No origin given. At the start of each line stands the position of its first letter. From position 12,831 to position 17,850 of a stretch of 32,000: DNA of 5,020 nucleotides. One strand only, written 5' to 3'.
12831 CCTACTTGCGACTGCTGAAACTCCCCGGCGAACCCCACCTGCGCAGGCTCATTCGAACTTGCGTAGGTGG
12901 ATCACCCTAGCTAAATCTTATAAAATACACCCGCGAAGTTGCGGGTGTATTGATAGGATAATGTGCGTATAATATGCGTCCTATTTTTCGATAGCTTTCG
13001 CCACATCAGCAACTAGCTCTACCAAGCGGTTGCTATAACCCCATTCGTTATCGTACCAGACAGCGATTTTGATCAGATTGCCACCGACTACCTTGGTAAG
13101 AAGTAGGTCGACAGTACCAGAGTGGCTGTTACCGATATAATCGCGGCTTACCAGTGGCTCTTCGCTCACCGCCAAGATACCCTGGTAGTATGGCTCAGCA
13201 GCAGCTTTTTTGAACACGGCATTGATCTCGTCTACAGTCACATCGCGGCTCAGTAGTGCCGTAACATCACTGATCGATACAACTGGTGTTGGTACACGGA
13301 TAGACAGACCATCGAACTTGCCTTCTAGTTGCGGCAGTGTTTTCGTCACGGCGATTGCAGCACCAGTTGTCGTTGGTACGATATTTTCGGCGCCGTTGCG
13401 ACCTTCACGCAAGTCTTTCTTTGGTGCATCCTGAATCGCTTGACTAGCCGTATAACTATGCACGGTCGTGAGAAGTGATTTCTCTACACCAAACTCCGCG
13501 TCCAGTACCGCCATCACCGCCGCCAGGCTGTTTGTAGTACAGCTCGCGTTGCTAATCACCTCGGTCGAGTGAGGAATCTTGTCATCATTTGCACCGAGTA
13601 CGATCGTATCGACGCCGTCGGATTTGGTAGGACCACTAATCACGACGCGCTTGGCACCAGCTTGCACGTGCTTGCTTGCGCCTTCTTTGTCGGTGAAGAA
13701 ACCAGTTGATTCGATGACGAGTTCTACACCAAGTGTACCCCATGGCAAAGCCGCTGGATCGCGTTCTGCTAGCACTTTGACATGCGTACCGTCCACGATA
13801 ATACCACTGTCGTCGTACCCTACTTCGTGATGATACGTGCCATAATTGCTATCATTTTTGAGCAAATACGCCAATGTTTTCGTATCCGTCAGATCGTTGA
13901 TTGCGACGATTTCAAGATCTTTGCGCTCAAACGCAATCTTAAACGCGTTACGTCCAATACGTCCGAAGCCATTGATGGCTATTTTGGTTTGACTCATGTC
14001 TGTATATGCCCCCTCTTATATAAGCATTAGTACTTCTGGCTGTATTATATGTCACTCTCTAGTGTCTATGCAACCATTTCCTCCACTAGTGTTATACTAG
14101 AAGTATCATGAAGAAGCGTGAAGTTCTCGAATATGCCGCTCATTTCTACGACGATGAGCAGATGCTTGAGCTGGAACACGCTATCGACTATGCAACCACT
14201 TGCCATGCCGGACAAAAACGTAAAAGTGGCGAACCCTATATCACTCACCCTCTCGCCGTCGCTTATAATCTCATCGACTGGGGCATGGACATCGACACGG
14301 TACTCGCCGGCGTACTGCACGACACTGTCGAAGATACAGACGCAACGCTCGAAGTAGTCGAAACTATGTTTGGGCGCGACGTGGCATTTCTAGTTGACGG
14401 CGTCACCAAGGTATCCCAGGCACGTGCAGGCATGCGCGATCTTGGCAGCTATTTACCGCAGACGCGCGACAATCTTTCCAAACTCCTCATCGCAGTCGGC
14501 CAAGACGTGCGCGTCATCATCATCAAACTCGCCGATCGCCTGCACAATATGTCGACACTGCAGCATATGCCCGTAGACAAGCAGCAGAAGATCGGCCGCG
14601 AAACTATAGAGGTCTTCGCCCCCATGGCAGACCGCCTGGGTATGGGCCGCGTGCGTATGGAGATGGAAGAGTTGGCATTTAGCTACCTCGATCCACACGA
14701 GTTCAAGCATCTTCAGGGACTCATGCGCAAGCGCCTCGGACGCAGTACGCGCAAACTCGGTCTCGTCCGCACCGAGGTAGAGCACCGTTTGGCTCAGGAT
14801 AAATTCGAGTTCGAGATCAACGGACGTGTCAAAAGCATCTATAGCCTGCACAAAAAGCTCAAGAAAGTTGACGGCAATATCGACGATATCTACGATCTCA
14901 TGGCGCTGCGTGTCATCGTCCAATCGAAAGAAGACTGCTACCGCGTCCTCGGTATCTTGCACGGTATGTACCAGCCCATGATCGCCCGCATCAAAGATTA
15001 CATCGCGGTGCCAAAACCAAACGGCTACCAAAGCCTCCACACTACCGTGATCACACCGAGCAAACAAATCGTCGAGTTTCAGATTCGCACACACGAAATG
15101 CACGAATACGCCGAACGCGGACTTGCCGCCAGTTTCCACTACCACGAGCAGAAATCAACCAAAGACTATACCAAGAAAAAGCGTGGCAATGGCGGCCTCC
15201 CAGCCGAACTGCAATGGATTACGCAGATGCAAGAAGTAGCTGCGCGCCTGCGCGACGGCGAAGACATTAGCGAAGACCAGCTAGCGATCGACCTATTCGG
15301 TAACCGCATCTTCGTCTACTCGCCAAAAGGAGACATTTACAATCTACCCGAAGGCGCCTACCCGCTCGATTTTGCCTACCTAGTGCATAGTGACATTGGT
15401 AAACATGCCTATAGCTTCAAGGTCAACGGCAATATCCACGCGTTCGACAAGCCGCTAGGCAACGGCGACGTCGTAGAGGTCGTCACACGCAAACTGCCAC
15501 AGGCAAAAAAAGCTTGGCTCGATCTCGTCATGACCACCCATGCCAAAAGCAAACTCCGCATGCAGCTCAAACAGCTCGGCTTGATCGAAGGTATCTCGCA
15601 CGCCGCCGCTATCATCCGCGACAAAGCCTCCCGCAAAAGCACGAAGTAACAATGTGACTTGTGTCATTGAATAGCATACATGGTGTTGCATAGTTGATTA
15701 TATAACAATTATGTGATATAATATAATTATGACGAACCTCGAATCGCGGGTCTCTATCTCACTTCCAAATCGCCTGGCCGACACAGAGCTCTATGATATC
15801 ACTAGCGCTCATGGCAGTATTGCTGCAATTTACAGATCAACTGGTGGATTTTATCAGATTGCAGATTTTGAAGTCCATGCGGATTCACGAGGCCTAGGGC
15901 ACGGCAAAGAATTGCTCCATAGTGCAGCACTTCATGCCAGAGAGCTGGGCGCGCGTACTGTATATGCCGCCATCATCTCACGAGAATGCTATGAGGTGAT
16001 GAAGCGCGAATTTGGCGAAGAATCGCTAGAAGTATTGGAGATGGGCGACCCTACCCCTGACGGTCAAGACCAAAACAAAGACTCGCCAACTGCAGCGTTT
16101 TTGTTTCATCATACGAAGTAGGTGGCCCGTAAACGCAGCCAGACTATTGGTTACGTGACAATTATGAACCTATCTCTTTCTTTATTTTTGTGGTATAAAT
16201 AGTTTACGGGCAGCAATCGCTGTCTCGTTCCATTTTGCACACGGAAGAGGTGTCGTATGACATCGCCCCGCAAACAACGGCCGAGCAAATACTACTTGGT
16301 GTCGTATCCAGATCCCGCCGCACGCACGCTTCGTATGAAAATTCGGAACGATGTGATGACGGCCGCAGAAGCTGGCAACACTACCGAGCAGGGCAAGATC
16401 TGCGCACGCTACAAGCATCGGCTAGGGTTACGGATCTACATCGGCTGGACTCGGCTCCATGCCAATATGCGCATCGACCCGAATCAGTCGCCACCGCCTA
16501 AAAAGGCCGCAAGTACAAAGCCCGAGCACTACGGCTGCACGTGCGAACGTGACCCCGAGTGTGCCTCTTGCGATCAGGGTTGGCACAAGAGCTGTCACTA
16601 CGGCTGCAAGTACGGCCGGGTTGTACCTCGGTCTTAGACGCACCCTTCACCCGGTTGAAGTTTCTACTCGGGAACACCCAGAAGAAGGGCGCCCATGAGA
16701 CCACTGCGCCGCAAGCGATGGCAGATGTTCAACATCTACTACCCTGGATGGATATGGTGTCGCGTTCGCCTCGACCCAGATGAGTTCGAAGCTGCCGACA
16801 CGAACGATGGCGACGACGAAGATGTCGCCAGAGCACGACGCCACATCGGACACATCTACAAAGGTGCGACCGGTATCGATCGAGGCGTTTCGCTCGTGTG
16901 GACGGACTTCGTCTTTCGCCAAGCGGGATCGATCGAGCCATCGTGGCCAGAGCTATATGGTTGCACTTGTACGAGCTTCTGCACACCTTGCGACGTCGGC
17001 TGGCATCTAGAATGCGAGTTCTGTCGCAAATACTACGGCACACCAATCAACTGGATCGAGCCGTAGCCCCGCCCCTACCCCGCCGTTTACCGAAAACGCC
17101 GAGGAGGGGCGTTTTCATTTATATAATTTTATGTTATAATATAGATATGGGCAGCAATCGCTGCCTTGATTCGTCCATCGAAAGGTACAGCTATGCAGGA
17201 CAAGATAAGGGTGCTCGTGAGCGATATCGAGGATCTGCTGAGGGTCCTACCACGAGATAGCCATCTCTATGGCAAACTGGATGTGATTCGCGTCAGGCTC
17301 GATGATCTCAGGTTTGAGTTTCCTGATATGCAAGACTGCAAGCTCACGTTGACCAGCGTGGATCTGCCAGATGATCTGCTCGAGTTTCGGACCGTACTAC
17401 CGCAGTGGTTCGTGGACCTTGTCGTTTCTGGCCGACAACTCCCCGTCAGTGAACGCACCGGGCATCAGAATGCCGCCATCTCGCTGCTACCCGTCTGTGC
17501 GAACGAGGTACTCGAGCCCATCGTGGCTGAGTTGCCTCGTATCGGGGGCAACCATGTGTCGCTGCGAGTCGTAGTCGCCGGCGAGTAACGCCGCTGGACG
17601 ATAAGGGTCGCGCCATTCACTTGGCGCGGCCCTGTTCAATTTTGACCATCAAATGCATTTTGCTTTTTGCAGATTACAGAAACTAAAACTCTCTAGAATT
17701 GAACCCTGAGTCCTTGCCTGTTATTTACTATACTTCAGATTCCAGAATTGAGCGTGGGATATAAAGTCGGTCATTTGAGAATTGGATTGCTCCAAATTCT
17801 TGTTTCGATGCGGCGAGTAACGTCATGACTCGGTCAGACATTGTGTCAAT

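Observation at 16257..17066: Tandem paralogous proteins sharing a novel-looking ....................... metal-binding array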

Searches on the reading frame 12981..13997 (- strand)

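Call 21: search_protein_families(library=pfam, proteins=[window:12981-13997:-], max_evalue=0.00001)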
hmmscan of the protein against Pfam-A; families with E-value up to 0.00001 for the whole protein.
window:12981-13997:- (338 aa): 2 families
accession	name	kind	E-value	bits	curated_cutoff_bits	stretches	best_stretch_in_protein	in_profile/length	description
PF02800.25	Gp_dh_C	-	9.3e-53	178.5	24.4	1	158-315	1-158/158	Glyceraldehyde 3-phosphate dehydrogenase, C-terminal domain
PF00044.30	Gp_dh_N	-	2.9e-38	130.6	31.7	1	5-104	2-101/101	Glyceraldehyde 3-phosphate dehydrogenase, NAD binding domain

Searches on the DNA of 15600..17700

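Call 95: search_rna_families(source=window, start=15600, end=17700, threshold=evalue, max_evalue=1)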
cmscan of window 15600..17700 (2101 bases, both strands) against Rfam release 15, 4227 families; matches with E-value up to 1: 1.
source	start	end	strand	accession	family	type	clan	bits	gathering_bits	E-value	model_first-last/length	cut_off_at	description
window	17579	17638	+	RF02241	Xoo2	Gene; sRNA;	-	21.8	45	0.24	1-78/78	no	Xanthomonadaceae sRNA Xoo2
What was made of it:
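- Tried and rejected: Rfam on the leader: none (call 95).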

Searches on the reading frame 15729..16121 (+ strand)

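Call 7: search_protein_families(library=pfam, proteins=[window:15729-16121:+], max_evalue=1)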
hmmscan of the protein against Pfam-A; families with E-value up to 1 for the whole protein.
window:15729-16121:+ (130 aa): 5 families
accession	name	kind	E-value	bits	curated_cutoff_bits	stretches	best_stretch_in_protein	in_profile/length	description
PF00583.31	Acetyltransf_1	-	1.3e-05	25.9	20.7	1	33-84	52-107/116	Acetyltransferase (GNAT) family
PF13508.13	Acetyltransf_7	-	0.0041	17.9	27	1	38-78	24-65/84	Acetyltransferase (GNAT) domain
PF13673.13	Acetyltransf_10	-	0.016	15.6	23.6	1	32-90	46-104/128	Acetyltransferase (GNAT) domain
PF14542.12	Acetyltransf_CG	-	0.036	14.6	30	1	34-76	16-59/80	GCN5-related N-acetyl-transferase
PF08973.16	TM1506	-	0.21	11.7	27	1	65-94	56-85/130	Domain of unknown function (DUF1893)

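Call 8: search_protein_families(library=phrogs, proteins=[window:15729-16121:+], max_evalue=1)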
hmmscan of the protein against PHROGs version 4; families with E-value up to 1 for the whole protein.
window:15729-16121:+ (130 aa): 3 families
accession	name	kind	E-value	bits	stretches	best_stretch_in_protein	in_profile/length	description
phrog_1249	-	other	0.01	16.6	1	46-83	94-131/180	acetyltransferase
phrog_3810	-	other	0.023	15.7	1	34-81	76-125/155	acetyltransferase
phrog_29381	-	unknown function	0.059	14.6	1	42-117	6-82/143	-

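Call 68: search_protein_families(library=ncbifam, proteins=[window:15729-16121:+], max_evalue=0.1)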
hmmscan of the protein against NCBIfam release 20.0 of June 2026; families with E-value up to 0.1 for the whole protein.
window:15729-16121:+ (130 aa): 2 families
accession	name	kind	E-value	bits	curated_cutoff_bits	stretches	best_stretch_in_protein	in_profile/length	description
NF000487.1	stat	exception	0.0099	15.4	420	1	32-82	95-145/189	streptothricin N-acetyltransferase STAT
NF003641.0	PRK05279.1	equivalog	0.055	12.3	344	1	39-103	357-420/441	amino-acid N-acetyltransferase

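Call 69: search_protein_families(library=padloc, proteins=[window:15729-16121:+], max_evalue=0.1)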
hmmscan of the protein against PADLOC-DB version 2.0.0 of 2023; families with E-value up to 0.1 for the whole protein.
window:15729-16121:+ (130 aa): 2 families
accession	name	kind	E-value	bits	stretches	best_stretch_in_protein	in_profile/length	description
PDLC01063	Csx1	-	0.046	11.8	1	59-96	99-135/167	Type I associated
PDLC01905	CARF5--CARF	-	0.049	11.3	1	60-96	108-143/176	-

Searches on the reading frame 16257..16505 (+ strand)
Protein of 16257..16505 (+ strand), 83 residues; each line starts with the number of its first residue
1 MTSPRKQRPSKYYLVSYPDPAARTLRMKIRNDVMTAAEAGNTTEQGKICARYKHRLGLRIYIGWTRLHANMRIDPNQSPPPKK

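Call 75: search_solved_structures(query=A8, max_evalue=10, show_alignments=0)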
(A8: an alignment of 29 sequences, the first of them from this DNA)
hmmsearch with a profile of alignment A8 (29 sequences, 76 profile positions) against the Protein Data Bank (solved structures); distinct sequences matched with E-value up to 10: 7.
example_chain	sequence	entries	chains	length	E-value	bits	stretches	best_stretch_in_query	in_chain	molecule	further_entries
4bwr_A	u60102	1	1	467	1.5e-05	28.2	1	25-54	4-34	PROTEIN CORRESPONDING TO LOCUS C5321 FROM CFT073 E.COLI STRAIN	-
6ur7_A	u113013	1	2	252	6.3e-05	26.2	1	28-56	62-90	Sel1 repeat family protein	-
8sxq_A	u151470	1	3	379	0.0013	21.9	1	29-54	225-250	SEL-1 repeat protein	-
6deh_A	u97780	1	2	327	0.0015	21.7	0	29-60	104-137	TPR repeat protein, protein-protein interaction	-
6onw_A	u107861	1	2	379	0.019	18.2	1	28-54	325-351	Sel1 repeat protein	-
6orc_A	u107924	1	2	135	0.37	14.1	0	30-54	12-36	Sel1 repeat protein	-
6ok3_A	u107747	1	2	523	0.96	12.8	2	29-60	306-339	Sel1 repeat protein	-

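Call 101: search_solved_structures(query=A8, max_evalue=0.01, show_alignments=2)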
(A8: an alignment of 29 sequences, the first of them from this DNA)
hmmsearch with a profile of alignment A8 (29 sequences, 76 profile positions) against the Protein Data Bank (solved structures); distinct sequences matched with E-value up to 0.01: 4.
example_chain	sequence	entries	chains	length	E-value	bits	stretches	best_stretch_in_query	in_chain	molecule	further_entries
4bwr_A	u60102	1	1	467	1.5e-05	28.2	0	25-54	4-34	PROTEIN CORRESPONDING TO LOCUS C5321 FROM CFT073 E.COLI STRAIN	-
6ur7_A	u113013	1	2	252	6.3e-05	26.2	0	28-56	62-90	Sel1 repeat family protein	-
8sxq_A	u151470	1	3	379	0.0013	21.9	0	29-54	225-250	SEL-1 repeat protein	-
6deh_A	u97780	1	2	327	0.0015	21.7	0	29-60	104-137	TPR repeat protein, protein-protein interaction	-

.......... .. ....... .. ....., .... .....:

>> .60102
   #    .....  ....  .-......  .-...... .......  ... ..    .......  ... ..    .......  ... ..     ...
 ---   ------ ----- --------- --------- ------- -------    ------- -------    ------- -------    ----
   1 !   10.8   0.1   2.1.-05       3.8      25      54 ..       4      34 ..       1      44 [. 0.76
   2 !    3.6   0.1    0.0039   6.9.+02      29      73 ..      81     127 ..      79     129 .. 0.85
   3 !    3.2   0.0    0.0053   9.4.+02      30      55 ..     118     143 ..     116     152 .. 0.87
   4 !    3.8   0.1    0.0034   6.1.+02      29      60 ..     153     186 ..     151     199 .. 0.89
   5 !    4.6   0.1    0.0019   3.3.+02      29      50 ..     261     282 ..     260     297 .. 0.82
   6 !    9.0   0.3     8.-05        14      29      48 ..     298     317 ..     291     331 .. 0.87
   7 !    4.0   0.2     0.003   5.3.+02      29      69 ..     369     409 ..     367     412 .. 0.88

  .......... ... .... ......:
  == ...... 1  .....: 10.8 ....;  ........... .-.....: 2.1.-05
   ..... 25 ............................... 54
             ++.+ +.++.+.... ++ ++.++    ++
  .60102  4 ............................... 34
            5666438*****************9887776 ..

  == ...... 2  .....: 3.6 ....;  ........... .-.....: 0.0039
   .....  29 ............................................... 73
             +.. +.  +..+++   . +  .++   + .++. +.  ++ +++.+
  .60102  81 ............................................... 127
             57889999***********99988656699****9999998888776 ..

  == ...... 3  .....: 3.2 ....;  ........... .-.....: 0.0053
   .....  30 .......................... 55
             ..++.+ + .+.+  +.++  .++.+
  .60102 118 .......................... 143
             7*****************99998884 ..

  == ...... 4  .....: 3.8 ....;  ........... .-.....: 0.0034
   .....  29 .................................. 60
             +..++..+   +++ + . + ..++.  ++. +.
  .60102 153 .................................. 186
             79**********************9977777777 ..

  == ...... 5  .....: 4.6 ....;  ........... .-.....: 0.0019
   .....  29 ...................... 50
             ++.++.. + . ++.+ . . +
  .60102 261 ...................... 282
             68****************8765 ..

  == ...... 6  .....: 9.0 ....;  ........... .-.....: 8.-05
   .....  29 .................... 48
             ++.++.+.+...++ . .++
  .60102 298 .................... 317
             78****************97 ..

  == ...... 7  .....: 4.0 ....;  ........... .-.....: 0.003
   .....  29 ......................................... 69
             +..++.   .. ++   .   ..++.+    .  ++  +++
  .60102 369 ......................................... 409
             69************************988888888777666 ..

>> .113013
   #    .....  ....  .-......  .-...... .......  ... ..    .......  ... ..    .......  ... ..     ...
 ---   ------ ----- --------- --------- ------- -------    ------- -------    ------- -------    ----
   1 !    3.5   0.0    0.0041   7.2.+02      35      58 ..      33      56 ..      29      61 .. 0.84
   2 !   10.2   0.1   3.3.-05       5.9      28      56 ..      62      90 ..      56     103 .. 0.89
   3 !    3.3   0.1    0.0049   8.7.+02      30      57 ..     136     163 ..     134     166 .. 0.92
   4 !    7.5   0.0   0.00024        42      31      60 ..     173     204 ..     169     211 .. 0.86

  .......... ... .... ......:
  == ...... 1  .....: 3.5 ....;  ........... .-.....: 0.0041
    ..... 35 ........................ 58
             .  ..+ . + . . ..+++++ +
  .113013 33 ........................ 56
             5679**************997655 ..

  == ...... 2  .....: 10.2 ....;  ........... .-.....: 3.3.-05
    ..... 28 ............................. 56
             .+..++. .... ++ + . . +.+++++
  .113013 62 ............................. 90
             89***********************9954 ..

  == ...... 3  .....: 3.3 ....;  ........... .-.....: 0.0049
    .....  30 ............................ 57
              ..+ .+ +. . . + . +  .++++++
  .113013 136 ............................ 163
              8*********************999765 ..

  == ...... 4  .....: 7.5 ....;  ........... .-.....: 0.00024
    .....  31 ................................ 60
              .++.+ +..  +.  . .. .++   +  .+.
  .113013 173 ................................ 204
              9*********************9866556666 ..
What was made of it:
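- On Sel1-like repeat (PF08238), N-terminal domain only: The profile against PDB returns only SLR proteins (whole-sequence E 1.5e-5), but the best single repeat has an independent E-value of 3.8 (calls 75, 101).
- The N-domain profile retrieves only Sel1-repeat proteins from the PDB (calls 75, 101); these are protein-interaction scaffolds.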
